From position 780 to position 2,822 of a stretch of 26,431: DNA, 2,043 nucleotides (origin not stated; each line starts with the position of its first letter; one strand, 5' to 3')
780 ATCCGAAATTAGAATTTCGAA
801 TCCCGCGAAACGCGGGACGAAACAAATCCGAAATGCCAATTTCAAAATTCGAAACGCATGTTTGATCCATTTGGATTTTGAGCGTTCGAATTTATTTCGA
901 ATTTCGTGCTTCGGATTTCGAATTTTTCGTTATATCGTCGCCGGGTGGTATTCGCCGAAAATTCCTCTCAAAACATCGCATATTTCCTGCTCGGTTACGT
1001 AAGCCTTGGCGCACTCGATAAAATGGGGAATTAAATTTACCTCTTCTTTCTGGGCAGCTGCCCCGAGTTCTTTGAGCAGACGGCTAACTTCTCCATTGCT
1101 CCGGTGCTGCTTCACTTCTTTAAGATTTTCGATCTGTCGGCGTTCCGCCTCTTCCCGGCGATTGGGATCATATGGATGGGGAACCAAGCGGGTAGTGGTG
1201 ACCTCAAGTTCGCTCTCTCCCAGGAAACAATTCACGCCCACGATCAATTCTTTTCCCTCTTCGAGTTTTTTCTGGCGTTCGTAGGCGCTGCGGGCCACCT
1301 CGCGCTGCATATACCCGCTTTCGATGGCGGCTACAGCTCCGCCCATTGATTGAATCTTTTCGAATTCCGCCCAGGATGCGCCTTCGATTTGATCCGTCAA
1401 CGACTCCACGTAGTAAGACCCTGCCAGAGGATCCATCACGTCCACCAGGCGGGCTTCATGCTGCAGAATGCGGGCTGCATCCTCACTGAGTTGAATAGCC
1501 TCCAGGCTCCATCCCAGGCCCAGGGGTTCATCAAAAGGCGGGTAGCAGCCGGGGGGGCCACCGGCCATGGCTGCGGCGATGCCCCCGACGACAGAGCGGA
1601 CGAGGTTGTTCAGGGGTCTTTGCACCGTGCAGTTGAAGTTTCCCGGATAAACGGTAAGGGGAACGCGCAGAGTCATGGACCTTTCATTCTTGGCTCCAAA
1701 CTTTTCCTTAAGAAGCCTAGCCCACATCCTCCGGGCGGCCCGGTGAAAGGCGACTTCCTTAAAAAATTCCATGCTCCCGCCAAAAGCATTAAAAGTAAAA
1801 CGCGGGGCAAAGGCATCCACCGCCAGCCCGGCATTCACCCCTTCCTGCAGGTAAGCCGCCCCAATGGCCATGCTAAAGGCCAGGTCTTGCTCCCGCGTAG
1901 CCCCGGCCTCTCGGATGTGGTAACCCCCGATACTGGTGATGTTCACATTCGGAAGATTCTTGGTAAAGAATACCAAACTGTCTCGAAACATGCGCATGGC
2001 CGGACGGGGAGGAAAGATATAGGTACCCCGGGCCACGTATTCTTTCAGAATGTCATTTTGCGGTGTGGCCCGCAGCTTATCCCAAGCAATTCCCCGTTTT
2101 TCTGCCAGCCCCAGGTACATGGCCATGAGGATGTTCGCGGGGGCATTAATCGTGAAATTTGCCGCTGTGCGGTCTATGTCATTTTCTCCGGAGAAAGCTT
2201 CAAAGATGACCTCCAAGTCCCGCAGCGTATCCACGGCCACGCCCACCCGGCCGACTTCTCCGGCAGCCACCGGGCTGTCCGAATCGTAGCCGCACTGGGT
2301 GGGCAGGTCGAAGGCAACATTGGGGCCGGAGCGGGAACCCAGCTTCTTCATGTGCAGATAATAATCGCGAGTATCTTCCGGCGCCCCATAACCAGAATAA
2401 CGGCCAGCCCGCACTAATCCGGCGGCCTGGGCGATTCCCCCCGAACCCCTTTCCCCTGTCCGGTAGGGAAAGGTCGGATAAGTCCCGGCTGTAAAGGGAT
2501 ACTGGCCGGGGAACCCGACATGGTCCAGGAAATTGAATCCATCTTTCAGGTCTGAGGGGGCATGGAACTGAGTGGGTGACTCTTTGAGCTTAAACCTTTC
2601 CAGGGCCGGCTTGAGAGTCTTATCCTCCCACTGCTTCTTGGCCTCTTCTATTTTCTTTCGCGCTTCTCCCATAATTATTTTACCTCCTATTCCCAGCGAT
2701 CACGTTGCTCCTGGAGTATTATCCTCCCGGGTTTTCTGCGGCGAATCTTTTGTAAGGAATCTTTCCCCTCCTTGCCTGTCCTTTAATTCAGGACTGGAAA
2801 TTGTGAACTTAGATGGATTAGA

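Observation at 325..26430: Candidate undescribed pathway: divergent twin-mutase locus for substituted succinates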

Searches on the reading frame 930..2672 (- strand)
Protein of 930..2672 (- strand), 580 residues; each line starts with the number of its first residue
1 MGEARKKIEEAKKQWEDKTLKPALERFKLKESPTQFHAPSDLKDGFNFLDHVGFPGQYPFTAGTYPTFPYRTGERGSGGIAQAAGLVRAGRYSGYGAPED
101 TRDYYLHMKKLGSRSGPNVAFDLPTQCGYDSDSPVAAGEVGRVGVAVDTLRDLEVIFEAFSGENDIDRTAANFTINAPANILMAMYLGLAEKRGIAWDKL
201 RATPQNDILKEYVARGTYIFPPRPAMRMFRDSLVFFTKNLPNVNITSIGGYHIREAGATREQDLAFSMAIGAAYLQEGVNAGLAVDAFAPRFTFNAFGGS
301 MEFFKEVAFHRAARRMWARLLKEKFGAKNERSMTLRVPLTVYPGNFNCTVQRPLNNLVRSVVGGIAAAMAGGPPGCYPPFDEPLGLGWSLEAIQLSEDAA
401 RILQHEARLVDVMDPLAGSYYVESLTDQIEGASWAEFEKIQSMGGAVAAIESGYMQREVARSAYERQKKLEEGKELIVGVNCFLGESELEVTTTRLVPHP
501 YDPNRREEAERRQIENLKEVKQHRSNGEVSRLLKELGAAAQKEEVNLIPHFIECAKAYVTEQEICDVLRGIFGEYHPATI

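Call 3: search_protein_families(library=pfam, proteins=[window:930-2672:-])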
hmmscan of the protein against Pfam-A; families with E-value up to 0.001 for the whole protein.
window:930-2672:- (580 aa): 1 family
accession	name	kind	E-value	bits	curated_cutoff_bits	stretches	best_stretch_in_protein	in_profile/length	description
PF01642.28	MM_CoA_mutase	-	6.8e-137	457.5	22.1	1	53-573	26-512/512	Methylmalonyl-CoA mutase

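Call 6: search_protein_families(library=ncbifam, proteins=[window:930-2672:-], max_evalue=0.00001)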
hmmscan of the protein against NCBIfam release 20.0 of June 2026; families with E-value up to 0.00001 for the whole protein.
window:930-2672:- (580 aa): 4 families
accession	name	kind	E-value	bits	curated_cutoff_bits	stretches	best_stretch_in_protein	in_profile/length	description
TIGR00641.1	acid_CoA_mut_N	subfamily_domain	2e-143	478.5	303.8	1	36-576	12-523/528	methylmalonyl-CoA mutase N-terminal domain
NF006944.0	PRK09426.1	equivalog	6.1e-116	388.1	876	1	54-576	61-552/721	methylmalonyl-CoA mutase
NF045497.1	IsobCoAmut_IcmF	equivalog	1e-51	175.8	1500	1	42-575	543-1072/1076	fused isobutyryl-CoA mutase/GTPase IcmF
TIGR00642.1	mmCoA_mut_beta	equivalog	4.1e-40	137.6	617.25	1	176-519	154-487/620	methylmalonyl-CoA mutase small subunit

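Call 9: search_solved_structures(query=window:930-2672:-, max_evalue=1e-20)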
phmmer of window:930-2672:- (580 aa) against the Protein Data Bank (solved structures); distinct sequences matched with E-value up to 1e-20: 10.
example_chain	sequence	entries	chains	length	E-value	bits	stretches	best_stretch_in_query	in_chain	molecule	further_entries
4r3u_A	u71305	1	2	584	1.3e-102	347.2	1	8-577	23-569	2-hydroxyisobutyryl-CoA mutase large subunit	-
8gju_J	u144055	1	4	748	5.7e-91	308.8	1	54-575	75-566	Methylmalonyl-CoA mutase, mitochondrial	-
2xij_A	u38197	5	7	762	6.1e-91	308.7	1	54-575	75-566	METHYLMALONYL-COA MUTASE, MITOCHONDRIAL | Methylmalonyl-CoA mutase, mitochondrial precursor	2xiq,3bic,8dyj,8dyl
1req_A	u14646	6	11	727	1.2e-81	278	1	91-576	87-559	METHYLMALONYL-COA MUTASE | PROTEIN (METHYLMALONYL-COA MUTASE)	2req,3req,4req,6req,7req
5req_A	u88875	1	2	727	3.8e-81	276.4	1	91-576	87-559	PROTEIN (METHYLMALONYL-COA MUTASE ALPHA-SUBUNIT)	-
1e1c_A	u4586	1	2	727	3.1e-80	273.4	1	91-576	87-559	METHYLMALONYL-COA MUTASE ALPHA CHAIN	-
6oxc_A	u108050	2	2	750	3.5e-79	269.9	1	53-576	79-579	Methylmalonyl-CoA mutase large subunit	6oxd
4xc6_A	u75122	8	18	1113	1e-39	139.6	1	196-487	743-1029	Isobutyryl-CoA mutase fused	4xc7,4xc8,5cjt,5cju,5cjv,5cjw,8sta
8ssl_A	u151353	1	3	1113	1e-39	139.6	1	196-487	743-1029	Fused isobutyryl-CoA mutase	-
1e1c_B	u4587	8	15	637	8.2e-23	83.8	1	236-520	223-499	METHYLMALONYL-COA MUTASE BETA CHAIN | METHYLMALONYL-COA MUTASE | PROTEIN (METHYLMALONYL-COA MUTASE BETA-SUBUNIT)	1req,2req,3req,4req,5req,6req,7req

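Call 11: search_solved_structures(query=window:930-2672:-, max_evalue=1e-78, show_alignments=4)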
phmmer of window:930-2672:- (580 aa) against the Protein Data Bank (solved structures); distinct sequences matched with E-value up to 1e-78: 7.
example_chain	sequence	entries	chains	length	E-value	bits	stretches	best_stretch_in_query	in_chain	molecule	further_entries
4r3u_A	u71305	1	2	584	1.3e-102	347.2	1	8-577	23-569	2-hydroxyisobutyryl-CoA mutase large subunit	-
8gju_J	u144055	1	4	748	5.7e-91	308.8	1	54-575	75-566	Methylmalonyl-CoA mutase, mitochondrial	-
2xij_A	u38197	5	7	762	6.1e-91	308.7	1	54-575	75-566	METHYLMALONYL-COA MUTASE, MITOCHONDRIAL | Methylmalonyl-CoA mutase, mitochondrial precursor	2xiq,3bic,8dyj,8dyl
1req_A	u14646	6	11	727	1.2e-81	278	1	91-576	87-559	METHYLMALONYL-COA MUTASE | PROTEIN (METHYLMALONYL-COA MUTASE)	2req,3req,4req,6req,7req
5req_A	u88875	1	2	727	3.8e-81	276.4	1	91-576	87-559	PROTEIN (METHYLMALONYL-COA MUTASE ALPHA-SUBUNIT)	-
1e1c_A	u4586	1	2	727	3.1e-80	273.4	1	91-576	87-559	METHYLMALONYL-COA MUTASE ALPHA CHAIN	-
6oxc_A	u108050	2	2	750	3.5e-79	269.9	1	53-576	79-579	Methylmalonyl-CoA mutase large subunit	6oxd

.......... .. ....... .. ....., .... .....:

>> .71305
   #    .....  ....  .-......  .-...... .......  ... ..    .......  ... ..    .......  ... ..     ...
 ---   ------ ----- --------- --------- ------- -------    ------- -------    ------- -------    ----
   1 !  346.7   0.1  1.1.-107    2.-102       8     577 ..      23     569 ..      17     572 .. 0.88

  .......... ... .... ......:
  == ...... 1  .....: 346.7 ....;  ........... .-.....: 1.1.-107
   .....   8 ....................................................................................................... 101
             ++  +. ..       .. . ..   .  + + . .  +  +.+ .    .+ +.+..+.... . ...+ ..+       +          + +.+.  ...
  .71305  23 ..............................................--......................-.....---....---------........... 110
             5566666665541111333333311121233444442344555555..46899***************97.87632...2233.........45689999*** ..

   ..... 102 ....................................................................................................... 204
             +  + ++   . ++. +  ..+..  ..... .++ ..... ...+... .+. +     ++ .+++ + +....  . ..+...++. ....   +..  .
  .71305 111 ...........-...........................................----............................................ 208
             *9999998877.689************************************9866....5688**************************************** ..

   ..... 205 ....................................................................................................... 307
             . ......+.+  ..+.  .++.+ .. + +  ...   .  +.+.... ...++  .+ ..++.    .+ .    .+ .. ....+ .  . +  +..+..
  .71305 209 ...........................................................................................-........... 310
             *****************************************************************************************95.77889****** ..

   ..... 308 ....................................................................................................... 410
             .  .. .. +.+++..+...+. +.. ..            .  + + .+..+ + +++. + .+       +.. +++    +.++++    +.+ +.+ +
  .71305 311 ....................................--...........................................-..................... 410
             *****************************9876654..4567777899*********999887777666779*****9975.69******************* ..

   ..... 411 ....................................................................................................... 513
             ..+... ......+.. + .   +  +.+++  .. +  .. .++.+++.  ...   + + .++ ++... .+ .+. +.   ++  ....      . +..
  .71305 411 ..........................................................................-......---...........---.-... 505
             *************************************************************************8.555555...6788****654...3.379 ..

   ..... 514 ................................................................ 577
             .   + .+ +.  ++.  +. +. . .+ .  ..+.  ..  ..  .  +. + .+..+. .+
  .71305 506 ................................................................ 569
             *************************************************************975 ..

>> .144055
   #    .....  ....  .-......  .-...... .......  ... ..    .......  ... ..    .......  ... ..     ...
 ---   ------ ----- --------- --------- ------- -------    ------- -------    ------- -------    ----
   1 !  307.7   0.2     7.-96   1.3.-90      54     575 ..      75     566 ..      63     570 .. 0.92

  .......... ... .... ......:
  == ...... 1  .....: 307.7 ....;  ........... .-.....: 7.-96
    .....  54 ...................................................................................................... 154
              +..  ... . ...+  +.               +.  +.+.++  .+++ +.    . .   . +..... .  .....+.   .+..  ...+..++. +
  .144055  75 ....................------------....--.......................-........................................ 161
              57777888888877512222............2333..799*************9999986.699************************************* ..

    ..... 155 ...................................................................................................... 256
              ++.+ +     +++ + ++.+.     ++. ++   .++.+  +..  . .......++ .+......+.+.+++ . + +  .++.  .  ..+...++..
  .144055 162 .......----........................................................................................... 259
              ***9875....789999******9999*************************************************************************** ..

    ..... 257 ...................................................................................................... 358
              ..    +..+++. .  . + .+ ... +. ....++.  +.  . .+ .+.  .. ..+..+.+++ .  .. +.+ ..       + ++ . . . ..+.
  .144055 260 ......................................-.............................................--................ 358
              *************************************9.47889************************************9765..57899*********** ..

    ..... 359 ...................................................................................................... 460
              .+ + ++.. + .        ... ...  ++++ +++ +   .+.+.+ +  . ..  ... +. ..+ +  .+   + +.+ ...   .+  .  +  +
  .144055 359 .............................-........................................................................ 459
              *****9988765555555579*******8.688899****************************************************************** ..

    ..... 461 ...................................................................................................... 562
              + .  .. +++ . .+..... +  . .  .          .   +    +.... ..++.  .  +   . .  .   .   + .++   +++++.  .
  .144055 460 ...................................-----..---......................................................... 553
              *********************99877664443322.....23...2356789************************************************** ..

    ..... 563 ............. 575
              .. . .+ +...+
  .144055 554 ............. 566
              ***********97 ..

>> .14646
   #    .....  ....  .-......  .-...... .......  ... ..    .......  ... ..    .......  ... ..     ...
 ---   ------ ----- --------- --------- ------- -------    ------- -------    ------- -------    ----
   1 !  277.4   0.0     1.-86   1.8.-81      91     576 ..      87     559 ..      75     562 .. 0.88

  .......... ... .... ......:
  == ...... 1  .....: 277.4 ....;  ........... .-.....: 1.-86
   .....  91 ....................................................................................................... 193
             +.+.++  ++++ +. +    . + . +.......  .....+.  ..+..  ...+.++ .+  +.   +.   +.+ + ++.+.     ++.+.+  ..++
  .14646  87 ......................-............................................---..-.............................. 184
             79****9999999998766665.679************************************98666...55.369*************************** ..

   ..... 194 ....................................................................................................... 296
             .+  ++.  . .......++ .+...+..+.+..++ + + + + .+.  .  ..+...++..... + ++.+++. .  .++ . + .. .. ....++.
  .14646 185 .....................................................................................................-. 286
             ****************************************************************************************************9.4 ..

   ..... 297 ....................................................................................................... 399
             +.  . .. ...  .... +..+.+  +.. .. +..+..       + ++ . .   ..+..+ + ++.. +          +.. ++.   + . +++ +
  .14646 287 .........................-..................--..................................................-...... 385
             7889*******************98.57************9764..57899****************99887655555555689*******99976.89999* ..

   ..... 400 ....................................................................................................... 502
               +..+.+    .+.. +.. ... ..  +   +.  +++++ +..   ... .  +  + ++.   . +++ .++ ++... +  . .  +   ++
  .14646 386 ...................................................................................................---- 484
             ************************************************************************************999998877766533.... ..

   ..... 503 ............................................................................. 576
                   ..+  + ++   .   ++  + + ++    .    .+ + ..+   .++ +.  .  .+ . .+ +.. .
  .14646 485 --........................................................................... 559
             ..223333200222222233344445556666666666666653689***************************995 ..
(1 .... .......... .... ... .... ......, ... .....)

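Call 46: find_homologous_proteins(query=window:930-2672:-, max_evalue=1e-50)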
Query window:930-2672:- (580 aa): 8000 proteins with E <= 1e-50 among 8000 candidates; the best 120 are listed.
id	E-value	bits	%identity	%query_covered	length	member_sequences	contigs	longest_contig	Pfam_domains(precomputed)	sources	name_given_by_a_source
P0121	0.0e+0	1323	99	100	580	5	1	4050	PF01642.29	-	-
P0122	0.0e+0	1226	92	97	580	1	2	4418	PF01642.29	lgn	-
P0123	0.0e+0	1217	91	100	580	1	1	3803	PF01642.29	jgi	jgi:methylmalonyl-CoA mutase N-terminal domain/subunit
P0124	0.0e+0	1210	91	97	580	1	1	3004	PF01642.29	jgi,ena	-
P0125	0.0e+0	1207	90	97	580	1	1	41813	PF01642.29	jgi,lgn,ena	-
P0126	0.0e+0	1195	88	100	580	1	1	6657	PF01642.29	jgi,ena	-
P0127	0.0e+0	1188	88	100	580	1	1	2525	PF01642.29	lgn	-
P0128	0.0e+0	1187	89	97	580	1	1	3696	PF01642.29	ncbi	-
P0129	0.0e+0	1185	88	100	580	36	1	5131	PF01642.29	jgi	-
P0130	0.0e+0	1183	87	100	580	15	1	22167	PF01642.29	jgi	-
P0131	0.0e+0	1182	87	100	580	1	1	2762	PF01642.29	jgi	-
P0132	0.0e+0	1182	88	97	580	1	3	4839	PF01642.29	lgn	-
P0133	0.0e+0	1180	87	100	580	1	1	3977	PF01642.29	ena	-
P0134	0.0e+0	1179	87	100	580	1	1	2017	PF01642.29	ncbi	-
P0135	0.0e+0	1178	87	100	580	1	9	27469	PF01642.29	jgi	jgi:methylmalonyl-CoA mutase N-terminal domain/subunit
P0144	0.0e+0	1175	87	99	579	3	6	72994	PF01642.29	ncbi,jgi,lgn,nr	ncbi:MAG: methylmalonyl-CoA mutase [Deltaproteobacteria bacterium]|nr:methylmalonyl-CoA mutase [Delt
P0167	0.0e+0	1153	85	100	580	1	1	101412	PF01642.29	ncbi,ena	-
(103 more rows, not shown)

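Call 47: find_encoding_contigs(protein=P0167, flank=10000, max_places=1)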
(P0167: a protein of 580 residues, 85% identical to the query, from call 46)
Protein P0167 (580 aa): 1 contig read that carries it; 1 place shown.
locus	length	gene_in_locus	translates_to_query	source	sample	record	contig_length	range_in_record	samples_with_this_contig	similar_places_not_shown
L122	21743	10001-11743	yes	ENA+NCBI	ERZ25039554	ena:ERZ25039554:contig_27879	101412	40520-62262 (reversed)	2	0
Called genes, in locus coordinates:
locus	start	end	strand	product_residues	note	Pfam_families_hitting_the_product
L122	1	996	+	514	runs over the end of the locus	PF01039:Carboxyl_trans, PF03255:ACCA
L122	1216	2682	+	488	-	PF00890:FAD_binding_2, PF01266:DAO (faint), PF03486:HI0933_like (faint), PF12831:FAD_oxidored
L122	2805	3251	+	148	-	-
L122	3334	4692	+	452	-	PF03972:MmgE_PrpD_N, PF19305:MmgE_PrpD_C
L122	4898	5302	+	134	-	PF00903:Glyoxalase, PF13468:Glyoxalase_3 (weak), PF13669:Glyoxalase_4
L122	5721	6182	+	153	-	PF03480:DctP (weak)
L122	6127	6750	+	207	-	PF03480:DctP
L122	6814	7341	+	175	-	PF04290:DctQ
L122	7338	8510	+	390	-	PF06808:DctM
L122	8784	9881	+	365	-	PF07690:MFS_1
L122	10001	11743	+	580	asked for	PF01642:MM_CoA_mutase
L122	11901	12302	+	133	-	PF02310:B12-binding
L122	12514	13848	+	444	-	PF03972:MmgE_PrpD_N, PF19305:MmgE_PrpD_C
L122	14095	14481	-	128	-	PF00903:Glyoxalase, PF13669:Glyoxalase_4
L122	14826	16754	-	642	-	PF04290:DctQ, PF06808:DctM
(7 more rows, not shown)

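Call 48: find_encoding_contigs(protein=P0125, flank=10000, max_places=1)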
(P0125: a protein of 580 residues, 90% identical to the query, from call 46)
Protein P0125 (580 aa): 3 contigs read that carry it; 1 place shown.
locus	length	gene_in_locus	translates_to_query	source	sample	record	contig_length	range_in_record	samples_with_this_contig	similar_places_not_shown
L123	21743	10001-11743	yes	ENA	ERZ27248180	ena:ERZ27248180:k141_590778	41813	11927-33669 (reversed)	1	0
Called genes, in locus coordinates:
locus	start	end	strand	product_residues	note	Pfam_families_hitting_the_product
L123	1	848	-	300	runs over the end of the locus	PF02574:S-methyl_trans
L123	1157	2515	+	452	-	PF03972:MmgE_PrpD_N, PF19305:MmgE_PrpD_C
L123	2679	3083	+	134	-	PF00903:Glyoxalase, PF13468:Glyoxalase_3 (weak), PF13669:Glyoxalase_4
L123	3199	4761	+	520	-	PF01039:Carboxyl_trans, PF03255:ACCA (weak)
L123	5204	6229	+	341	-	PF03480:DctP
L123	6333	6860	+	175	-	PF04290:DctQ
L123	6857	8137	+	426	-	PF06808:DctM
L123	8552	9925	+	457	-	PF00206:Lyase_1, PF10397:ADSL_C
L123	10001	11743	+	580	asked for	PF01642:MM_CoA_mutase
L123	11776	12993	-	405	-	PF13549:ATP-grasp_5, PF08442:ATP-grasp_2, PF24948:Citrate_synth_N (weak), PF00549:Ligase_CoA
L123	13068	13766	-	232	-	PF13085:Fer2_3, PF00111:Fer2 (faint), PF13237:Fer4_10, PF13183:Fer4_8, PF13534:Fer4_17 (weak)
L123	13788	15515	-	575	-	PF00890:FAD_binding_2, PF01266:DAO (weak), PF03486:HI0933_like (faint), PF02910:Succ_DH_flav_C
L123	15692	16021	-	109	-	-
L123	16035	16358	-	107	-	PF01127:Sdh_cyt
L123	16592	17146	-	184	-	PF05683:Fumerase_C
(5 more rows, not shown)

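Call 49: find_encoding_contigs(protein=P0144, flank=10000, max_places=1)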
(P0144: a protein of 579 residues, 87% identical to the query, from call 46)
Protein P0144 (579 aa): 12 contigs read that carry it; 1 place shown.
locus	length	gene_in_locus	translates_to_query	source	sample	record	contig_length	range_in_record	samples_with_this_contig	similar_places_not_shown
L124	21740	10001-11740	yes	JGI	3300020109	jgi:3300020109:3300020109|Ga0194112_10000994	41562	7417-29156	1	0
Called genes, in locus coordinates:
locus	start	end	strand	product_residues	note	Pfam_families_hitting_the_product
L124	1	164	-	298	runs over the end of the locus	PF02574:S-methyl_trans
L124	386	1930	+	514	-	PF01039:Carboxyl_trans, PF03255:ACCA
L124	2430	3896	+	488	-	PF00890:FAD_binding_2, PF01266:DAO (weak), PF03486:HI0933_like (weak), PF07992:Pyr_redox_2 (faint), PF12831:FAD_oxidored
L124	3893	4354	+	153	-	-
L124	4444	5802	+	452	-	PF03972:MmgE_PrpD_N, PF19305:MmgE_PrpD_C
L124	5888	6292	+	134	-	PF00903:Glyoxalase, PF13468:Glyoxalase_3 (weak), PF13669:Glyoxalase_4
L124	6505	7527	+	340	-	PF03480:DctP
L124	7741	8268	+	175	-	PF04290:DctQ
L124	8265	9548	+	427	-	PF06808:DctM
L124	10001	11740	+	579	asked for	PF01642:MM_CoA_mutase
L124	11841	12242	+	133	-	PF02310:B12-binding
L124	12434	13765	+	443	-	PF03972:MmgE_PrpD_N, PF19305:MmgE_PrpD_C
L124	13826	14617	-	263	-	PF00378:ECH_1, PF16113:ECH_2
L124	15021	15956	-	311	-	PF00478:IMPDH, PF03060:NMO, PF01070:FMN_dh (faint), PF05690:ThiG (weak)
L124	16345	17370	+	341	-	-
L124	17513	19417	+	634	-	PF06808:DctM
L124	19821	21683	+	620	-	PF04055:Radical_SAM, PF13180:PDZ_2 (weak), PF17820:PDZ_6, PF04459:DUF512 (faint)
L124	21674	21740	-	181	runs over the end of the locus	-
